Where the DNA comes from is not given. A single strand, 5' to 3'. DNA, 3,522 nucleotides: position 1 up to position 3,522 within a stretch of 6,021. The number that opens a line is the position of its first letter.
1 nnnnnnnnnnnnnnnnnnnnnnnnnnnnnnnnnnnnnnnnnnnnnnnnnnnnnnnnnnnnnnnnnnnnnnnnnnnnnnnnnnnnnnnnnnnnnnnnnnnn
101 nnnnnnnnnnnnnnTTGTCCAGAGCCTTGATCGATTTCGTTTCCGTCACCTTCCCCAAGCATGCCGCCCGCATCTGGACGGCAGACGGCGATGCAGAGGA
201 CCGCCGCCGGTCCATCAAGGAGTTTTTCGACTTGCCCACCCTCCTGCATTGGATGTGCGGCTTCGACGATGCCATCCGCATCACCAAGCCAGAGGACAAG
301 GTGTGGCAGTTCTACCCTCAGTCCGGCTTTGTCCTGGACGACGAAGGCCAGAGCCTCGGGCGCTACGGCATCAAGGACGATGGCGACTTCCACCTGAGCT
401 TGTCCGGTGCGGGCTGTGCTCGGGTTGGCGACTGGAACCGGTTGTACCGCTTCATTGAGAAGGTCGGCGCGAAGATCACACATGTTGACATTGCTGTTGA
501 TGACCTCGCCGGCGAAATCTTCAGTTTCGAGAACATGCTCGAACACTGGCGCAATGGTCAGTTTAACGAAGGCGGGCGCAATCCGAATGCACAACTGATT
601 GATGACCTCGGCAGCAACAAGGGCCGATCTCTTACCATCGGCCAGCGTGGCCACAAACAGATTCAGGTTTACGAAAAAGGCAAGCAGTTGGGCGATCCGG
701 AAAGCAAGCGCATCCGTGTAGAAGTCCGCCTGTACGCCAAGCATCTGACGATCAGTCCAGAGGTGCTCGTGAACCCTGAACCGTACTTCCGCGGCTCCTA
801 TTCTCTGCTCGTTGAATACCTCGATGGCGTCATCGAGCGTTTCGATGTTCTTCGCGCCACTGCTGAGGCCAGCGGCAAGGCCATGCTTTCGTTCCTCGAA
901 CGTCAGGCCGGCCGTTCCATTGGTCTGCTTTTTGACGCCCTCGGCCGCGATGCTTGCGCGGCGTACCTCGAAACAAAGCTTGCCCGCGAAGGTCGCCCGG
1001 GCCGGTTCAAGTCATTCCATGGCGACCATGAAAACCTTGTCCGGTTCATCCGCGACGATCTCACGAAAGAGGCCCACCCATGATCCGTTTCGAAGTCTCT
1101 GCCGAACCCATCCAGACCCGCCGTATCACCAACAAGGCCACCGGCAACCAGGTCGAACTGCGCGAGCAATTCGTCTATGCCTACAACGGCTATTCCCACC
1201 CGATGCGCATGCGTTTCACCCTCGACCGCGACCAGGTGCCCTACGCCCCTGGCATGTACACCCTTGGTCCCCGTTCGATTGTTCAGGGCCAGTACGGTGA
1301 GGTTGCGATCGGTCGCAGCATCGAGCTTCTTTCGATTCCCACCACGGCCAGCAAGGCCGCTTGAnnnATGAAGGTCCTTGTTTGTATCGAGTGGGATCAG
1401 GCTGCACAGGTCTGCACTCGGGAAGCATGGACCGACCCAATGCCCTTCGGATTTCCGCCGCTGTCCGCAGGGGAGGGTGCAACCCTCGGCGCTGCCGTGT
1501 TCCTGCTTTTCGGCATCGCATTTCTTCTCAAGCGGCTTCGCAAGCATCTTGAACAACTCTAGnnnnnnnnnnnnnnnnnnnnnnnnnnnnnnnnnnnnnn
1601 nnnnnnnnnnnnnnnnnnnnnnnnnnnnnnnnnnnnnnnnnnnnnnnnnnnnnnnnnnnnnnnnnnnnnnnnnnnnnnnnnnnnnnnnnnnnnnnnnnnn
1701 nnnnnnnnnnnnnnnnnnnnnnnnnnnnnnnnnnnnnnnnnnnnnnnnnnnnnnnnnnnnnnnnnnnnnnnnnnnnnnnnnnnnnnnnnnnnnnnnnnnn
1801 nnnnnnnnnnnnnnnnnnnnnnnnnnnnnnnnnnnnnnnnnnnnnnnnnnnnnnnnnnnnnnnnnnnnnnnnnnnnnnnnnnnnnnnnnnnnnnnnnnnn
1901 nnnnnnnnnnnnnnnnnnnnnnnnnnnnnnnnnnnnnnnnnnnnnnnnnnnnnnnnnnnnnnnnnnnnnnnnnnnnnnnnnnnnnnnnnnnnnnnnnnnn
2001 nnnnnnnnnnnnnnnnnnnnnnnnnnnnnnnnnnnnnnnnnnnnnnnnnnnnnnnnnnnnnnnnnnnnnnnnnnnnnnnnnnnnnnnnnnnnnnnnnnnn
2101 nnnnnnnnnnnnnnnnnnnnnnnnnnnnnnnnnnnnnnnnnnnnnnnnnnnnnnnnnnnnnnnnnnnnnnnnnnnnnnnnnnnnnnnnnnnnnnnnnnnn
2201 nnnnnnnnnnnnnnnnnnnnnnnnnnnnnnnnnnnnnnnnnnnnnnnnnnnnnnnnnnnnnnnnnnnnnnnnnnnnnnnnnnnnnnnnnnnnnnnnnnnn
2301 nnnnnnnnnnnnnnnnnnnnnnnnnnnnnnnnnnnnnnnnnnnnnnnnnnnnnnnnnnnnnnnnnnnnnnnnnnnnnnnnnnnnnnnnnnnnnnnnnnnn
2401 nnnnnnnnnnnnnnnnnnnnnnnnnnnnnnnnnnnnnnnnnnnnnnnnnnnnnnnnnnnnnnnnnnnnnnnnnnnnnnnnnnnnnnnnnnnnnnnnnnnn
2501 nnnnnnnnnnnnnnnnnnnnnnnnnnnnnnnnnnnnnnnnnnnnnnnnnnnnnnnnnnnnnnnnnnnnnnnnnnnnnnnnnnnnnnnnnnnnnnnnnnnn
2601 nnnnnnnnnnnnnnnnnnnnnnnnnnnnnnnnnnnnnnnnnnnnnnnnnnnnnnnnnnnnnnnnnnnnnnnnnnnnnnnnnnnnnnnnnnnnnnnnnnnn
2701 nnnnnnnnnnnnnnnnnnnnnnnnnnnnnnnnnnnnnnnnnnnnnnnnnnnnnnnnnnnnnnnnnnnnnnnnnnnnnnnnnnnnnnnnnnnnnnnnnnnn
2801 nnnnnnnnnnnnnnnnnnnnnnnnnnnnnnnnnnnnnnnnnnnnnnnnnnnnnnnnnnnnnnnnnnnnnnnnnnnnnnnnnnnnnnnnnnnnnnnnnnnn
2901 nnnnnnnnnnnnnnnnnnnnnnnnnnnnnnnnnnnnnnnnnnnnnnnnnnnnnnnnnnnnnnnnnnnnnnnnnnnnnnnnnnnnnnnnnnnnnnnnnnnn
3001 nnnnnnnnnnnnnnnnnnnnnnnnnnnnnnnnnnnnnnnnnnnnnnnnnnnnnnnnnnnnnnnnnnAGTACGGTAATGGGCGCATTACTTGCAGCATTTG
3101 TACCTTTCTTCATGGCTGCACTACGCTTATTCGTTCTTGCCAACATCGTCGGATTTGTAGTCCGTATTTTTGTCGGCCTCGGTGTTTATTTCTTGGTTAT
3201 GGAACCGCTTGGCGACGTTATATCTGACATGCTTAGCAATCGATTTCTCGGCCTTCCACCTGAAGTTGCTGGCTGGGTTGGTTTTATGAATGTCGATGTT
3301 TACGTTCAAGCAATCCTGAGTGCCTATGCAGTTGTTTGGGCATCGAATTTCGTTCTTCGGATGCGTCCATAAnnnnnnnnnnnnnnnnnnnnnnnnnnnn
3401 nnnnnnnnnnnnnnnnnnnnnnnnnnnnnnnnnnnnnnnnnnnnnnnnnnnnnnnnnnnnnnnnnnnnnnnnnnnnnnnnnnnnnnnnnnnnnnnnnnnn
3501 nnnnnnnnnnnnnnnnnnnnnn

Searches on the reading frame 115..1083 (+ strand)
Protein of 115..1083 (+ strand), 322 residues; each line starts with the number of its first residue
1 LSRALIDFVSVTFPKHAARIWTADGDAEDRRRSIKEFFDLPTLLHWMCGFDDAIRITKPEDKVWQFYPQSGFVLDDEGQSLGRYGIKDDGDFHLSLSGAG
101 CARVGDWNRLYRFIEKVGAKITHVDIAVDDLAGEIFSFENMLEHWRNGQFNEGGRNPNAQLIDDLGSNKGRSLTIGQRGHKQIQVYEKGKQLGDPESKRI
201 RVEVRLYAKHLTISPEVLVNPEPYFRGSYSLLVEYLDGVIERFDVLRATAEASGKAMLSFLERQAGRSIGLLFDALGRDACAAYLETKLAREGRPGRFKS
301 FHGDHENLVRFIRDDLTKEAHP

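Call 7: search_protein_families(library=phrogs, proteins=[window:115-1083:+], max_evalue=0.01)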
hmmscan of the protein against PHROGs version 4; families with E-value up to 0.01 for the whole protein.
window:115-1083:+ (322 aa): 1 family
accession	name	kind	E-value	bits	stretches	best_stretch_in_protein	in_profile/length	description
phrog_453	-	DNA, RNA and nucleotide metabolism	6.6e-61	208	1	3-305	116-423/447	replication initiation protein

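Call 11: find_related_loci(query=window:115-1083:+, collection=genome_contigs, flank=10000)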
Query window:115-1083:+ (322 aa) in genome_contigs; peptide patterns used: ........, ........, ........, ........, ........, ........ (x = any residue, [..] = any of these).
58 stretches matched a pattern, but none encodes a relative of the query by tblastn (E <= 1e-3).

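Call 18: find_homologous_proteins(query=window:115-1083:+, max_evalue=1e-20)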
Query window:115-1083:+ (322 aa): 306 proteins with E <= 1e-20 among 2625 candidates; the best 120 are listed.
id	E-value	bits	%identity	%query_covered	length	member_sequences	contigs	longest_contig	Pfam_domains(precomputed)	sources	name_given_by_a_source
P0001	8.8e-218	740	100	100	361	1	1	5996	PF02486.26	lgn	-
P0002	2.6e-179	614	81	100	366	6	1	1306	PF02486.26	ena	-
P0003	1.4e-173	595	78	99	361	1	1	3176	PF02486.26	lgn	-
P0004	1.6e-172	591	78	100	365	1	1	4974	PF02486.26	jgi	-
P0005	5.3e-171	586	77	100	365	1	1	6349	PF02486.26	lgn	-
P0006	2.1e-170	584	78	99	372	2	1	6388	PF02486.26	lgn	-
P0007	9.6e-169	579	76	100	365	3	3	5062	PF02486.26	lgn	-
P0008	4.7e-168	577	76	99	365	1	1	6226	PF02486.26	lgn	-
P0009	1.5e-165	568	75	99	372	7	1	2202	PF02486.26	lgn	-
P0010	5.2e-164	563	73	100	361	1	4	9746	PF02486.26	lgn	-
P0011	6.7e-164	563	73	100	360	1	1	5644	PF02486.26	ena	-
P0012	3.3e-160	551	72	100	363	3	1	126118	PF02486.26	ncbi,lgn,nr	ncbi:MAG: hypothetical protein KatS3mg127_1282 [Silanimonas sp.]|nr:MAG: hypothetical protein KatS3m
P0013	3.7e-158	544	72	99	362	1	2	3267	PF02486.26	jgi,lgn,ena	-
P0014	2.5e-80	288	46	96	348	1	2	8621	PF02486.26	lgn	-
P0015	9.2e-74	267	43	96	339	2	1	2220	PF02486.26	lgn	-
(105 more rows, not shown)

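Call 19: find_encoding_contigs(protein=P0012, flank=10000, max_places=5)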
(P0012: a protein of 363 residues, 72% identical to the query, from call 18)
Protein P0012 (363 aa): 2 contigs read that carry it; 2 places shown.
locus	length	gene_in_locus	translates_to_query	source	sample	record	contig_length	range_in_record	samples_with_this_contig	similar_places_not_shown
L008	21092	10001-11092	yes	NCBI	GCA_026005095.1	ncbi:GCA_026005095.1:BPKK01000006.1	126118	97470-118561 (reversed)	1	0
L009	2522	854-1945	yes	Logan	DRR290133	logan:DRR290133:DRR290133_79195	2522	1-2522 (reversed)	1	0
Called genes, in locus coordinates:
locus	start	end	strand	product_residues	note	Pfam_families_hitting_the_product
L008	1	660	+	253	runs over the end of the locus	PF00106:adh_short, PF08659:KR (weak), PF13561:adh_short_C2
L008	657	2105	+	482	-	PF00875:DNA_photolyase, PF03441:FAD_binding_7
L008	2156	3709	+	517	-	PF03007:WS_DGAT_cat, PF00668:Condensation (faint), PF06974:WS_DGAT_C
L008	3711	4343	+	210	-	PF01625:PMSR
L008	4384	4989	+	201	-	PF02798:GST_N, PF13417:GST_N_3, PF13409:GST_N_2, PF00043:GST_C (weak)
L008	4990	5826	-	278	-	PF00990:GGDEF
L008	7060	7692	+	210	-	PF01648:ACPS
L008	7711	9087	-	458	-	PF04055:Radical_SAM, PF06969:HemN_C (weak)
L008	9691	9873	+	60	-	-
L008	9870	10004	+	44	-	-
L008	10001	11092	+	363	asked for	PF02486:Rep_trans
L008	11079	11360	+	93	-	PF02303:Phage_DNA_bind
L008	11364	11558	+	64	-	-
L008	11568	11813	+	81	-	-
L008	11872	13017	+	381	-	-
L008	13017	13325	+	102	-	-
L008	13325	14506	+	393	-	PF05707:Zot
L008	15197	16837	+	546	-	PF18158:AidB_N, PF02770:Acyl-CoA_dh_M, PF00441:Acyl-CoA_dh_1, PF08028:Acyl-CoA_dh_2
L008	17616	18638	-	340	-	PF04860:Phage_portal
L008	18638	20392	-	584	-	PF06056:Terminase_5, PF13384:HTH_23 (weak), PF03237:Terminase_6N, PF17289:Terminase_6C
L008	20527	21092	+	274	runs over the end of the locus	PF05929:Phage_GPO_N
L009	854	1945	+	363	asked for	PF02486:Rep_trans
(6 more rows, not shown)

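Call 20: find_encoding_contigs(protein=P0010, flank=10000, max_places=5)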
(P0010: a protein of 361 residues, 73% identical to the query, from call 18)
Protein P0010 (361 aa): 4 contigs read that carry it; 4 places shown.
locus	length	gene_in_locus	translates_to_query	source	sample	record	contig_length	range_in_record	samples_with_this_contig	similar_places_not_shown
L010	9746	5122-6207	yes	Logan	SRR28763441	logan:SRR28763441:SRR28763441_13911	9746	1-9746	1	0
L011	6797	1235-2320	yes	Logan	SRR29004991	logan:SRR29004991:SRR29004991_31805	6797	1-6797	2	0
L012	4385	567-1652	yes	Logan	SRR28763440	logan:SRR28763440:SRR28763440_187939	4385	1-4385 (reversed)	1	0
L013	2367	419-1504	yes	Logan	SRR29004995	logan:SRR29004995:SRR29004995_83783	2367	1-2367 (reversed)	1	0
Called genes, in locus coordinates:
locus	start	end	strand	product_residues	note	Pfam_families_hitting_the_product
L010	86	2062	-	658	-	PF12902:Ferritin-like, PF06902:Fer4_19, PF09360:zf-CDGSH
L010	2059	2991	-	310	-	PF09335:VTT_dom (weak), PF00581:Rhodanese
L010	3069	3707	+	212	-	PF01648:ACPS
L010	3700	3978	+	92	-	PF01541:GIY-YIG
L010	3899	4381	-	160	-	-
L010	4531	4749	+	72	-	-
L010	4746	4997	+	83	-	-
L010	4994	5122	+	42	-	-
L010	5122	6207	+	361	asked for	PF02486:Rep_trans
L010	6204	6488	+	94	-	PF02303:Phage_DNA_bind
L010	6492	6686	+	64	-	-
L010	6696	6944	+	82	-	-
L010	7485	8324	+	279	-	-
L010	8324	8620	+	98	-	-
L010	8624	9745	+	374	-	?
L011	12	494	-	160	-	-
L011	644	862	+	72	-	-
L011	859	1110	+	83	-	-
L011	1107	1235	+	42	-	-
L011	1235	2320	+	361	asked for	PF02486:Rep_trans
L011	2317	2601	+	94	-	PF02303:Phage_DNA_bind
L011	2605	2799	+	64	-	-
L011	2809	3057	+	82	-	-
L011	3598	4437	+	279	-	-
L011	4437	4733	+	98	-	-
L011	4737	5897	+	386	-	PF05707:Zot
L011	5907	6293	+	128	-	-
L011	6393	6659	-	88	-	PF12375:DUF3653 (weak)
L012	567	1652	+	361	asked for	PF02486:Rep_trans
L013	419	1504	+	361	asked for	PF02486:Rep_trans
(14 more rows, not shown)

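Call 22: search_protein_families(library=pfam, proteins=[window:115-1083:+], max_evalue=1)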
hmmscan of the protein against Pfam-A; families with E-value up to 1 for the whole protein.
window:115-1083:+ (322 aa): 1 family
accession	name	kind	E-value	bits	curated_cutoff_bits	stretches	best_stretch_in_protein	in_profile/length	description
PF02486.25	Rep_trans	-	7.7e-18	65.3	29.6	1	119-240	1-127/201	Replication initiation factor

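Call 26: find_encoding_contigs(protein=P0005, flank=10000, max_places=4)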
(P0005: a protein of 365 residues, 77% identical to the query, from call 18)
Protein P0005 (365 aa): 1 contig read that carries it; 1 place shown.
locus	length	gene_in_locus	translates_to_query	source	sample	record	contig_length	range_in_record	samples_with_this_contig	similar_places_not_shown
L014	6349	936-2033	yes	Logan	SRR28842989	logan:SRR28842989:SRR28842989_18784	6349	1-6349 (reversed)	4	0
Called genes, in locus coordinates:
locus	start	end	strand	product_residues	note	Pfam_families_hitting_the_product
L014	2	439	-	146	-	?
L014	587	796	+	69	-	-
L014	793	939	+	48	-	-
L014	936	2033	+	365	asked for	PF02486:Rep_trans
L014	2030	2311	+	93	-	PF02303:Phage_DNA_bind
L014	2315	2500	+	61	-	-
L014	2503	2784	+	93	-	-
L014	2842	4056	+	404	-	-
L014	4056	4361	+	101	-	-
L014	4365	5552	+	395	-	PF05707:Zot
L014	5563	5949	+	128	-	-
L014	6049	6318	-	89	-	PF12375:DUF3653 (weak)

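Call 27: find_encoding_contigs(protein=P0006, flank=10000, max_places=4)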
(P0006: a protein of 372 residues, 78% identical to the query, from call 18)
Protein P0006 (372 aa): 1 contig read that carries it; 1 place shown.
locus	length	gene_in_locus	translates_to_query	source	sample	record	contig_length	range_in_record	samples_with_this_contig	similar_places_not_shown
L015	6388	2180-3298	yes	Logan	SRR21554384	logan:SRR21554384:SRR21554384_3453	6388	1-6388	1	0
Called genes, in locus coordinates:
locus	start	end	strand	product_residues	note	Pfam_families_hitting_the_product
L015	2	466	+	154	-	?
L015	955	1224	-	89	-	-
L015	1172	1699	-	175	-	-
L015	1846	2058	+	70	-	-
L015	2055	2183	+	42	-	-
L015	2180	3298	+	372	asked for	PF02486:Rep_trans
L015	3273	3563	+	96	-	PF02303:Phage_DNA_bind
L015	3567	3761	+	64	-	-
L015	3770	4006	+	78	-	-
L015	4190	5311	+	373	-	-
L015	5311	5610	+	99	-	-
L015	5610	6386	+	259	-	?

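Call 28: find_encoding_contigs(protein=P0003, flank=10000, max_places=4)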
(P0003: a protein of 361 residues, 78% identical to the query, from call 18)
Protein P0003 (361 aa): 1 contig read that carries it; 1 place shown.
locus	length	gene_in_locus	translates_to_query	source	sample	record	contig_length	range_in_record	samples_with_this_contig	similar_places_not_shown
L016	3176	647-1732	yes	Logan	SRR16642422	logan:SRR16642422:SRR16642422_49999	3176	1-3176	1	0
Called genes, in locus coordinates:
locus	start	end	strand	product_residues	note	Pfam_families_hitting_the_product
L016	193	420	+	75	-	-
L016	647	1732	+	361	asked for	PF02486:Rep_trans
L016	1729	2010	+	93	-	PF02303:Phage_DNA_bind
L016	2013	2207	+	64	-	-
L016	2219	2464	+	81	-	-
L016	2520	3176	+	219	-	?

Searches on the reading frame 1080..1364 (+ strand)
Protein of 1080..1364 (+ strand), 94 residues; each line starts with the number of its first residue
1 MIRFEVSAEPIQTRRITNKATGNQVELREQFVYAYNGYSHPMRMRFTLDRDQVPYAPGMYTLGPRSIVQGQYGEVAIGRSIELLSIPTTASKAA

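Call 7: search_protein_families(library=phrogs, proteins=[window:1080-1364:+], max_evalue=0.01)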
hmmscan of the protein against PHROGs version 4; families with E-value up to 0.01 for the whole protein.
window:1080-1364:+ (94 aa): 1 family
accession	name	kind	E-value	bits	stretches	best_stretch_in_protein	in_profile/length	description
phrog_1199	-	DNA, RNA and nucleotide metabolism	3.9e-18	66.4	1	2-92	4-94/98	single strand DNA binding protein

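Call 17: find_encoding_contigs(protein=window:1080-1364:+, flank=10000, max_places=10)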
Protein window:1080-1364:+ (94 aa): 1 contig read that carries it; 1 place shown.
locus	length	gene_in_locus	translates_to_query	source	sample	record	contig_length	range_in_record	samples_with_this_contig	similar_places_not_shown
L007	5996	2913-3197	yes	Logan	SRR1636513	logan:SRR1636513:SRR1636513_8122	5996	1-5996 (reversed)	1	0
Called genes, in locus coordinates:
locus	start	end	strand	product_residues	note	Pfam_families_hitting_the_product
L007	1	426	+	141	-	?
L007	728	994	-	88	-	-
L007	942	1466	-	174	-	-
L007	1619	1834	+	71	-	-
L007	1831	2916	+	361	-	PF02486:Rep_trans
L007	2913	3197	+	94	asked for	PF02303:Phage_DNA_bind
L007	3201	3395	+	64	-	-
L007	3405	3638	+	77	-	-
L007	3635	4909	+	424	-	-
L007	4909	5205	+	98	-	-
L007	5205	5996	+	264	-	?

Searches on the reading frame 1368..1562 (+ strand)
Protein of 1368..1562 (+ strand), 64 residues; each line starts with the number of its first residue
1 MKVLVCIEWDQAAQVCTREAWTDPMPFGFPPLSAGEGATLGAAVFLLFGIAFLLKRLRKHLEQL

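Call 7: search_protein_families(library=phrogs, proteins=[window:1368-1562:+], max_evalue=0.01)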
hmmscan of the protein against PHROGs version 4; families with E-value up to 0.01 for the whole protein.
window:1368-1562:+ (64 aa): 4 families
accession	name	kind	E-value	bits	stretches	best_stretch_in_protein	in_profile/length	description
phrog_4644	-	tail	1e-07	33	1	7-63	11-68/71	tail protein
phrog_9110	-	unknown function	0.00016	23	1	2-61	2-59/61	-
phrog_10413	-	unknown function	0.0016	19.8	1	35-63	75-103/107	-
phrog_10162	-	unknown function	0.0062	17.5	1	2-46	3-47/66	-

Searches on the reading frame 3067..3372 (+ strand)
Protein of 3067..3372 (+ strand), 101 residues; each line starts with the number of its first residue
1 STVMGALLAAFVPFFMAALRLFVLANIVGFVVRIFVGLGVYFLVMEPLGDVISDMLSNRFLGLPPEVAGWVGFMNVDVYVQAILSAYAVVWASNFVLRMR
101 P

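Call 7: search_protein_families(library=phrogs, proteins=[window:3067-3372:+], max_evalue=0.01)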
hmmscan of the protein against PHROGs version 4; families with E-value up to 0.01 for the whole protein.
window:3067-3372:+ (101 aa): 2 families
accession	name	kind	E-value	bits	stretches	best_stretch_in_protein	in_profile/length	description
phrog_1242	-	head and packaging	4.9e-09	37.2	1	18-94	5-84/97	minor head protein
phrog_306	-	head and packaging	0.0061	18.3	1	11-95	30-112/115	minor head protein Ace-like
